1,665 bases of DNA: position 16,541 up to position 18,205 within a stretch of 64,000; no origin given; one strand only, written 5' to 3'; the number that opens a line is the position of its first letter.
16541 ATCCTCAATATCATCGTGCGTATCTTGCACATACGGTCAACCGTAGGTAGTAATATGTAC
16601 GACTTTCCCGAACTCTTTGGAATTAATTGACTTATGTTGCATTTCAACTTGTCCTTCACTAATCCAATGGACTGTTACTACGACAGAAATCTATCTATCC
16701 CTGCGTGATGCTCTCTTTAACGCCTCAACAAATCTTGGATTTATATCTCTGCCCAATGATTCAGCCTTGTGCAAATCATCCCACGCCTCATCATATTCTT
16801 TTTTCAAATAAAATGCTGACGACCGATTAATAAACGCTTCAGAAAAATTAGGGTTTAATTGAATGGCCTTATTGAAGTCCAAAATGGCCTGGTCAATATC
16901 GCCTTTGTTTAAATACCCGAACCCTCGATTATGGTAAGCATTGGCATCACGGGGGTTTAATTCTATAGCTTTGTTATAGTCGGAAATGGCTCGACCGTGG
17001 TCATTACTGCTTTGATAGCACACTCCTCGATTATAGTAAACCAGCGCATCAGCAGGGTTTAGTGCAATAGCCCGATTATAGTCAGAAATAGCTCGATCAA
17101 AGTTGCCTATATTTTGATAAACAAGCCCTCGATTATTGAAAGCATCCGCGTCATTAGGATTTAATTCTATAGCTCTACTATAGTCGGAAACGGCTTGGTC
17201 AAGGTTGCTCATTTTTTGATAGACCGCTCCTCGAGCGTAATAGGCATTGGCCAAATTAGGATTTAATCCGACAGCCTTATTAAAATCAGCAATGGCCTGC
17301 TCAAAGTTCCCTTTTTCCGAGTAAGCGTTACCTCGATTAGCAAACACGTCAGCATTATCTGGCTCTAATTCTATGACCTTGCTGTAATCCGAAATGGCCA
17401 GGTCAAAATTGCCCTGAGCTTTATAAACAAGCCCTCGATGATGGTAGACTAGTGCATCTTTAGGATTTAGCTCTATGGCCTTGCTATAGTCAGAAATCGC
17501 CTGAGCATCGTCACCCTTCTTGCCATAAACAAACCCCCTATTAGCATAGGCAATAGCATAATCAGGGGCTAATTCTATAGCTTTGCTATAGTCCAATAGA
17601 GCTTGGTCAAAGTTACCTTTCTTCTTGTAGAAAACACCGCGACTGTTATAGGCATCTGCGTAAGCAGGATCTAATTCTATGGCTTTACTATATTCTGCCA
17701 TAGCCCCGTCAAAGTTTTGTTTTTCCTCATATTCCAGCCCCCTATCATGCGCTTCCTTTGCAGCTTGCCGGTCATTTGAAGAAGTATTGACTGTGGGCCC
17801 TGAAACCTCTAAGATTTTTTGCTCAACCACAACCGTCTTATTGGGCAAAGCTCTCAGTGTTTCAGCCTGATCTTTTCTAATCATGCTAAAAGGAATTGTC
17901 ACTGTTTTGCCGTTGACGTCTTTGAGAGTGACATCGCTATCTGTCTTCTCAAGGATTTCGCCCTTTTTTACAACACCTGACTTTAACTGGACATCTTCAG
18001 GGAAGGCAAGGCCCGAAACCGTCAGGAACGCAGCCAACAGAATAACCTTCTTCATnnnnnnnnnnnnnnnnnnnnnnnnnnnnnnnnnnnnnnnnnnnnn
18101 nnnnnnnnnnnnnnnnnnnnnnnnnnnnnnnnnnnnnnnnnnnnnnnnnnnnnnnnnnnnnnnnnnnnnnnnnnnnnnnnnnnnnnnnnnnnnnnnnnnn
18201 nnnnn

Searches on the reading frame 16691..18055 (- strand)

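Call 5: search_protein_families(library=pfam, proteins=[window:16691-18055:-])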
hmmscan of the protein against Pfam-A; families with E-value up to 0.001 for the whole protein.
window:16691-18055:- (454 aa): 26 families (the best 25 are shown)
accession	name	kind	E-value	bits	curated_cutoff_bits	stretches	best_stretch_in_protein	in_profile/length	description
PF00515.34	TPR_1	-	7.5e-92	298.2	27.8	8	269-302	1-34/34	Tetratricopeptide repeat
PF13414.12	TPR_11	-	2e-82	271.1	26.8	9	242-282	1-41/42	TPR repeat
PF07719.23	TPR_2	-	1.2e-73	237.6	27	9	371-403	1-33/34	Tetratricopeptide repeat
PF13181.12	TPR_8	-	2.9e-67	217.6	25.7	8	235-267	1-33/34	Tetratricopeptide repeat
PF13431.12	TPR_17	-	2.4e-63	205.6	24.4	7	292-323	2-33/34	Tetratricopeptide repeat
PF13432.12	TPR_16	-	1e-37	128.6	32.7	3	309-370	3-64/65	Tetratricopeptide repeat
PF13371.12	TPR_9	-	6.2e-35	119.5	35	5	278-337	4-63/73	Tetratricopeptide repeat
PF13424.12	TPR_12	-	6.7e-35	119.6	30.1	6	268-332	2-74/77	Tetratricopeptide repeat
PF13428.12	TPR_14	-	3.8e-30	101.7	23.5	0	309-344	7-42/44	Tetratricopeptide repeat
PF13174.12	TPR_6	-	6.3e-24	83.4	26.3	0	206-233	5-32/33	Tetratricopeptide repeat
PF14559.12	TPR_19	-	9e-22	77.6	25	1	213-267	3-57/68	Tetratricopeptide repeat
PF01239.28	PPTA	-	2.4e-16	58.8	29.5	0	287-315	3-31/32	Protein prenyltransferase alpha subunit repeat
PF24575.1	TPR_Slam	-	5.4e-16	59.3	35.2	0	200-236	46-82/104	Surface lipoprotein assembly modifier, N-terminal TPR repeats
PF25575.1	TPR_BSK1_C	-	5.9e-15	55.6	42.2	0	214-273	55-115/118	Serine/threonine-protein kinase BSK1-like, TPR repeats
PF10516.15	SHNi-TPR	-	1.5e-14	53.6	21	0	247-264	13-30/38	SHNi-TPR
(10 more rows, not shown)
